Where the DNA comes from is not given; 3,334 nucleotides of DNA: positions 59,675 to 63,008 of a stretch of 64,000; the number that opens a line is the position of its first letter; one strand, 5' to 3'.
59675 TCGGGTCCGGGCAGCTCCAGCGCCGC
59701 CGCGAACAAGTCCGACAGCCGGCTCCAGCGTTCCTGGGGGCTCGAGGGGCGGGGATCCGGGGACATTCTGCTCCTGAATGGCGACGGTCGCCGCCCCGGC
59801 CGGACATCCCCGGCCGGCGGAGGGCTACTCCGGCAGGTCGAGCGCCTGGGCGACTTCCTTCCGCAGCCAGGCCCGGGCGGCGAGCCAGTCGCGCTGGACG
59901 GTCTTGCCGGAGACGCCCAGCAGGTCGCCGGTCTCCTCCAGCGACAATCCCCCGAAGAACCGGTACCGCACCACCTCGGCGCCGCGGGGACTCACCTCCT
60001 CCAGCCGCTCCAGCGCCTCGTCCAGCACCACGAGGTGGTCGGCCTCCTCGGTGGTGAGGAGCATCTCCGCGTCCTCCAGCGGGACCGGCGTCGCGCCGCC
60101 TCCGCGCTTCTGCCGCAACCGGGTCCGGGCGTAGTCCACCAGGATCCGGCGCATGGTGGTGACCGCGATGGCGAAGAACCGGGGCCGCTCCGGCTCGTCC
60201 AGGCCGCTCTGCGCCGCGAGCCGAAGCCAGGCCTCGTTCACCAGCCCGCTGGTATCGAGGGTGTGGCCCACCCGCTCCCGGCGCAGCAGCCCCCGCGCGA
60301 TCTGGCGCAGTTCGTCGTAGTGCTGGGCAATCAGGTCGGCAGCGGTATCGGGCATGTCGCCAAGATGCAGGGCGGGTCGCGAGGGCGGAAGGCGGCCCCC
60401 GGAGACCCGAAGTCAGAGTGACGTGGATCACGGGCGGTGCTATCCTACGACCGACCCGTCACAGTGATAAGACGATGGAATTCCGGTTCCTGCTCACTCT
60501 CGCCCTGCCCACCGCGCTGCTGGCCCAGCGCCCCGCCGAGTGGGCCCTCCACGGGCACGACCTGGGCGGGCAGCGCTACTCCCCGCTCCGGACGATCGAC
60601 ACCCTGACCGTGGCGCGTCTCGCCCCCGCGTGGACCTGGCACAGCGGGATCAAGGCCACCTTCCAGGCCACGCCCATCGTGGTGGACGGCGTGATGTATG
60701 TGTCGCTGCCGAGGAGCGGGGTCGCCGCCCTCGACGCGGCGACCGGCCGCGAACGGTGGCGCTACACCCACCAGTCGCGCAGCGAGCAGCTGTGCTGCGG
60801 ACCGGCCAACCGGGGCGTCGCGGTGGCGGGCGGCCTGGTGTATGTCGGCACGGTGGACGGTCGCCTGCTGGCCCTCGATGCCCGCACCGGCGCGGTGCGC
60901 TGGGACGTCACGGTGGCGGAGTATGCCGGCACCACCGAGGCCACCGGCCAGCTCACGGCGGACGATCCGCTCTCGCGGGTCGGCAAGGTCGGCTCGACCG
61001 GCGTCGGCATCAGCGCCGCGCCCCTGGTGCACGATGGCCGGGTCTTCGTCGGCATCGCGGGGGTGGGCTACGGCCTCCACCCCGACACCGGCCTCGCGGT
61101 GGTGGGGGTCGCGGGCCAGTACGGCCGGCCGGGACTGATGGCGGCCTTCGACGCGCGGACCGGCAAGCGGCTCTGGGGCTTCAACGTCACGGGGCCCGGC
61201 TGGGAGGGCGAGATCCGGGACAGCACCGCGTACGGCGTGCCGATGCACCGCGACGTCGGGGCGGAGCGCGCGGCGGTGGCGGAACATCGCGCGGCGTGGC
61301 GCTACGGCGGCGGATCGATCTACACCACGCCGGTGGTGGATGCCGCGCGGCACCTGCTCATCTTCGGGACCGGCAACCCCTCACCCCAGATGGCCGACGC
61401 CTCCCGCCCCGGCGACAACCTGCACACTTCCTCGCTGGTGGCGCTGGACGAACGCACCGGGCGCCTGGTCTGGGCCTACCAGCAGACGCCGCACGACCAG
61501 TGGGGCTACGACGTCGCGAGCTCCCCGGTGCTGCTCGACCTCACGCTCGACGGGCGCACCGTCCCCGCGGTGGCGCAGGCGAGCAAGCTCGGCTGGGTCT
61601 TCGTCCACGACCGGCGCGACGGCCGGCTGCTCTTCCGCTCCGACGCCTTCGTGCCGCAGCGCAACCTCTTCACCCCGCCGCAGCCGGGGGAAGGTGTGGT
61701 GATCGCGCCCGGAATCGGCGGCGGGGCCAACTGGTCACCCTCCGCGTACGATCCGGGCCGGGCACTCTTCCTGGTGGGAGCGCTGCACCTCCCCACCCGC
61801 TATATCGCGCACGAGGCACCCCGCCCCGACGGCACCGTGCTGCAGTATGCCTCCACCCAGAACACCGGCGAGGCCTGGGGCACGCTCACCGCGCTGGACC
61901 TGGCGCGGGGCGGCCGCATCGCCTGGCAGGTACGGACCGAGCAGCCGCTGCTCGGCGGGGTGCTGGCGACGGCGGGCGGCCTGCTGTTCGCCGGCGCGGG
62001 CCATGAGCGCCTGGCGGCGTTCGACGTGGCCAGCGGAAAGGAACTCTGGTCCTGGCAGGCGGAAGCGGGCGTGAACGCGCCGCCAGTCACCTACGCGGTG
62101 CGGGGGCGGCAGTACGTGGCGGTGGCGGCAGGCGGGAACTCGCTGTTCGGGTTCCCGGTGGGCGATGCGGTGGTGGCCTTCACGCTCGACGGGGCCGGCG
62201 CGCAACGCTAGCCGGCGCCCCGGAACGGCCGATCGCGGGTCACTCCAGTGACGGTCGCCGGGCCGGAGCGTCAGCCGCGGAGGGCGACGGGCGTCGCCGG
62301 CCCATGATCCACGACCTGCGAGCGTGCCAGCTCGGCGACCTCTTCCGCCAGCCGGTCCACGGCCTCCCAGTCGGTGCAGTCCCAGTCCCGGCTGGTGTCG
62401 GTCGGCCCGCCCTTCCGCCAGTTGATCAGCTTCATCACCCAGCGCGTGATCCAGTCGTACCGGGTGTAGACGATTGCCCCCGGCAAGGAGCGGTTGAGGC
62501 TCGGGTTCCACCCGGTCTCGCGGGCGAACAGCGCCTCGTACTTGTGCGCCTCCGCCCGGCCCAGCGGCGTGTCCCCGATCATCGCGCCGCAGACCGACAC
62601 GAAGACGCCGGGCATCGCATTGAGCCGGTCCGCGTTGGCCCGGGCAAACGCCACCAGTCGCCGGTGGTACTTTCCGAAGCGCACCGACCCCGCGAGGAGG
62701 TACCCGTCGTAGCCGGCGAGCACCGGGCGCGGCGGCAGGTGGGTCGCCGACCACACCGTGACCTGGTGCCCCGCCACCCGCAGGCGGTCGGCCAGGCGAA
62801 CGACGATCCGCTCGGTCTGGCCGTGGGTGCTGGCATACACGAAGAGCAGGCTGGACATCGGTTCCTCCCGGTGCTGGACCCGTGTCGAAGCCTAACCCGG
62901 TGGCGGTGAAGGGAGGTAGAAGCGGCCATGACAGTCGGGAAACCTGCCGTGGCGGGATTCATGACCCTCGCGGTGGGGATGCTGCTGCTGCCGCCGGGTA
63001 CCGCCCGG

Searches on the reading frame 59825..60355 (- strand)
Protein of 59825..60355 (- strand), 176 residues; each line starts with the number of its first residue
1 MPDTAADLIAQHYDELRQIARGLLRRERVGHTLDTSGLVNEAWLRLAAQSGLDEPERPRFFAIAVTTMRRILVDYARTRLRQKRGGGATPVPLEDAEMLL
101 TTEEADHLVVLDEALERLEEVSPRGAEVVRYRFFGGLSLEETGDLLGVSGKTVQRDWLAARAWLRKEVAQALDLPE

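Call 8: search_protein_families(library=pfam, proteins=[window:59825-60355:-])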
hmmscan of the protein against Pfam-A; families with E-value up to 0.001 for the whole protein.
window:59825-60355:- (176 aa): 4 families
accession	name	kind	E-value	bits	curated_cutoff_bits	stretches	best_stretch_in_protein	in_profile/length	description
PF07638.17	Sigma70_ECF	-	2.2e-44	152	21.1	1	4-168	18-183/185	ECF sigma factor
PF04545.22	Sigma70_r4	-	1e-07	31.8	24.1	1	118-154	2-38/50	Sigma-70, region 4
PF08281.18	Sigma70_r4_2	-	5.3e-06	26.4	25.7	1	113-161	3-51/54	Sigma-70, region 4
PF04542.20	Sigma70_r2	-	0.0008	19.6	24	0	8-79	1-68/71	Sigma-70 region 2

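Call 9: search_protein_families(library=ncbifam, proteins=[window:59825-60355:-])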
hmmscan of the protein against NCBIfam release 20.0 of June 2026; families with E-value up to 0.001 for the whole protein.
window:59825-60355:- (176 aa): 10 families
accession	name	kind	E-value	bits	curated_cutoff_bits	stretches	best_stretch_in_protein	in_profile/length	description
TIGR02999.1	Sig-70_X6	subfamily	5.2e-52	176.4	126.15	1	5-167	19-181/183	ECF-type sigma factor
TIGR02937.1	sigma70-ECF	superfamily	6.2e-18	65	42.9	1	5-167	3-164/165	sigma-70 family RNA polymerase sigma factor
TIGR02984.1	Sig-70_plancto1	subfamily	1.5e-08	34.5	183.75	1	107-166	130-186/189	RNA polymerase sigma-70 factor, Planctomycetaceae-specific subfamily 1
TIGR02983.1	SigE-fam_strep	subfamily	7.5e-08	32.4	141.55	1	7-170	10-160/162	SigE family RNA polymerase sigma factor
NF007227.0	PRK09645.1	subfamily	7.7e-07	29.2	202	1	30-162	35-165/177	sigma-70 family RNA polymerase sigma factor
NF008888.0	PRK11922.1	equivalog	0.0001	22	204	1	11-173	38-201/231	RNA polymerase sigma factor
NF009175.0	PRK12523.1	equivalog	0.00016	21.7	271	1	4-159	7-157/172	RNA polymerase sigma factor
NF007225.0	PRK09643.1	equivalog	0.00017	21.3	190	1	7-169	31-183/204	RNA polymerase sigma factor SigM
NF009179.0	PRK12527.1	equivalog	0.00029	20.9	162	1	26-160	13-145/159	RNA polymerase sigma factor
NF009188.0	PRK12536.1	subfamily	0.00042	20.3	250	1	14-153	37-171/190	RNA polymerase sigma factor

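Call 22: find_related_loci(query=window:59825-60355:-, collection=genome_contigs, flank=10000)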
Query window:59825-60355:- (176 aa) in genome_contigs; peptide patterns used: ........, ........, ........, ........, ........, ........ (x = any residue, [..] = any of these).
153 stretches matched a pattern; 16 encode a relative of the query (tblastn E <= 1e-3); 16 distinct loci.
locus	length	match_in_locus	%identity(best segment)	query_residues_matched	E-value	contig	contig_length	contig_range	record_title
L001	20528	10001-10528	89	1-176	1e-98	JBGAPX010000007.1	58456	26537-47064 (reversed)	MAG: Gemmatimonadales bacterium isolate MAG_MBR_H10.8 MBRH10-8_opera_contig_2085, whole genome shotgun sequence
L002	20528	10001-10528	86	1-176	2e-96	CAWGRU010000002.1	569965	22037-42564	MAG: uncultured Gemmatimonadales bacterium isolate MFD05942.bin.1.100 genome assembly, contig: contig_12721, whole genom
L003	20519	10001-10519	88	4-176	7e-96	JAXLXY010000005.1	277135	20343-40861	MAG: Gemmatimonadales bacterium isolate STL-GEM4 C1.156.fa-5, whole genome shotgun sequence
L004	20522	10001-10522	87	3-176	5e-95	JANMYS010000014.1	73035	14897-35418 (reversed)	MAG: Gemmatimonadota bacterium isolate OTE_8_metabat_20 OTE_8_k141_730541, whole genome shotgun sequence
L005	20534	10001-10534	83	1-176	4e-92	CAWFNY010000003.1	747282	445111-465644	MAG: uncultured Gemmatimonadales bacterium isolate MFD05942.bin.1.314 genome assembly, contig: contig_4743, whole genome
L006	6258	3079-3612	84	1-176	5e-91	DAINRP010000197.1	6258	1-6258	MAG TPA_asm: Gemmatimonadales bacterium isolate CTOTU26091 NODE_10078_length_6258_cov_5.464614, whole genome shotgun seq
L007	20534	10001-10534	80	1-176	6e-89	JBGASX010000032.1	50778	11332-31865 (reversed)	MAG: Gemmatimonadales bacterium isolate MAG_AAO_H125.10 AAOH125-10_opera_contig_1801, whole genome shotgun sequence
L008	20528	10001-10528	81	1-174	1e-86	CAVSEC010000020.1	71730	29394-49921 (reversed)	MAG: uncultured Gemmatimonadales bacterium isolate MFD02134.bin.2.180 genome assembly, contig: contig_88648, whole genom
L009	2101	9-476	56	13-168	1e-52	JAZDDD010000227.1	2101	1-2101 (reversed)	MAG: Gemmatimonadota bacterium isolate TC87O_Bin_23 TC87O_Bin_23_scaffold_227, whole genome shotgun sequence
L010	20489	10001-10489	55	7-169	2e-51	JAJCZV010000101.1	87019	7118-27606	MAG: Gemmatimonadota bacterium isolate OFTM271 OFTM271_100, whole genome shotgun sequence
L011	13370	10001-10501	55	3-168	9e-51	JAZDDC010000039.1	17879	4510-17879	MAG: Gemmatimonadota bacterium isolate LQ971M_Bin_17 LQ971M_Bin_17_scaffold_39, whole genome shotgun sequence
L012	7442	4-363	57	49-168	4e-39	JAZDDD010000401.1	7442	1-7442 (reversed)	MAG: Gemmatimonadota bacterium isolate TC87O_Bin_23 TC87O_Bin_23_scaffold_401, whole genome shotgun sequence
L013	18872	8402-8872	45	7-164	1e-37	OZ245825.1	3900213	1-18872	MAG: Phycisphaerales bacterium isolate 917af7ce-00be-44aa-be86-61d2f5bd4306 genome assembly, chromosome: 1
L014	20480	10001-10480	41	7-168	5e-32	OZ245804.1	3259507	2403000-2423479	MAG: Phycisphaerales bacterium isolate 99f8f486-8ed8-42d8-8706-476b801446f7 genome assembly, chromosome: 1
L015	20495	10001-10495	40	7-173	6e-31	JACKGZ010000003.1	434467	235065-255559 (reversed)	MAG: Phycisphaera sp. isolate HK-STAS-PLAN-4 HK-STAS-PLAN-4_3, whole genome shotgun sequence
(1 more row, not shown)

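Call 49: find_related_loci(query=A2, collection=metagenome_contigs, flank=6000)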
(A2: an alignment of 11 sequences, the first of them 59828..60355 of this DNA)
Query A2 (176 aa) in metagenome_contigs; peptide patterns used: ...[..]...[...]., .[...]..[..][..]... (x = any residue, [..] = any of these).
600 stretches matched a pattern (row limit reached: there are more); 599 encode a relative of the query (tblastn E <= 1e-3); the best 80 are kept; 80 distinct loci.
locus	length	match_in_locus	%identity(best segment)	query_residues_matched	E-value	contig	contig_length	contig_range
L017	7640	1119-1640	65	2-174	8e-69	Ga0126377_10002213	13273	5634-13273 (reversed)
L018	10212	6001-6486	60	13-174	3e-59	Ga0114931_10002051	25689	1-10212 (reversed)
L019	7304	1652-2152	62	8-172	7e-59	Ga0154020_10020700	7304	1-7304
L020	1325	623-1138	55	3-174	8e-56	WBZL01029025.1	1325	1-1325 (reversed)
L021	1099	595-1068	52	13-170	6e-53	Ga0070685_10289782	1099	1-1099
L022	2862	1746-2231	54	13-174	3e-49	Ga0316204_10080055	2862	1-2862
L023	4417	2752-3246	51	3-168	2e-49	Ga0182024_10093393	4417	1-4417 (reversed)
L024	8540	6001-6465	54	13-168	9e-49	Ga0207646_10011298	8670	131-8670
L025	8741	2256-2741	53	7-168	1e-48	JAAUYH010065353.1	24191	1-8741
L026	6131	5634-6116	50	3-164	9e-48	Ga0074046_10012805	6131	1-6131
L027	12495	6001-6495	48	3-168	5e-48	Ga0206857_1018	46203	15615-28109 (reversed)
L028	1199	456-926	52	13-170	1e-49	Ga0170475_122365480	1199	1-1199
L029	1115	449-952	47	3-171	4e-49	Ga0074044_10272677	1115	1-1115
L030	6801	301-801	52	3-170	2e-46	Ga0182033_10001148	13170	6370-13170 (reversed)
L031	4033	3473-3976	48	3-170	2e-46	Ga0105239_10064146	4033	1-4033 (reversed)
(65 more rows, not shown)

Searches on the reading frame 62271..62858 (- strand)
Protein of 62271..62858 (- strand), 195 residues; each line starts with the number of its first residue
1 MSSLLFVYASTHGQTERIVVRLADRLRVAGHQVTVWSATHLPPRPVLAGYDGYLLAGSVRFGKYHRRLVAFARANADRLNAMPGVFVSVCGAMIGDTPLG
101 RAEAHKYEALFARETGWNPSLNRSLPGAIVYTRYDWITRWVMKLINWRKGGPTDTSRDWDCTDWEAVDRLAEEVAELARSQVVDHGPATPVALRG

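Call 8: search_protein_families(library=pfam, proteins=[window:62271-62858:-])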
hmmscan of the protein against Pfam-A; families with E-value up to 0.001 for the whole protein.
window:62271-62858:- (195 aa): 1 family
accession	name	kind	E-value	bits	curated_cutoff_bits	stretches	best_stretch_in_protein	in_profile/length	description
PF12724.12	Flavodoxin_5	-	3.3e-25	89.5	27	1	5-156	1-145/145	Flavodoxin domain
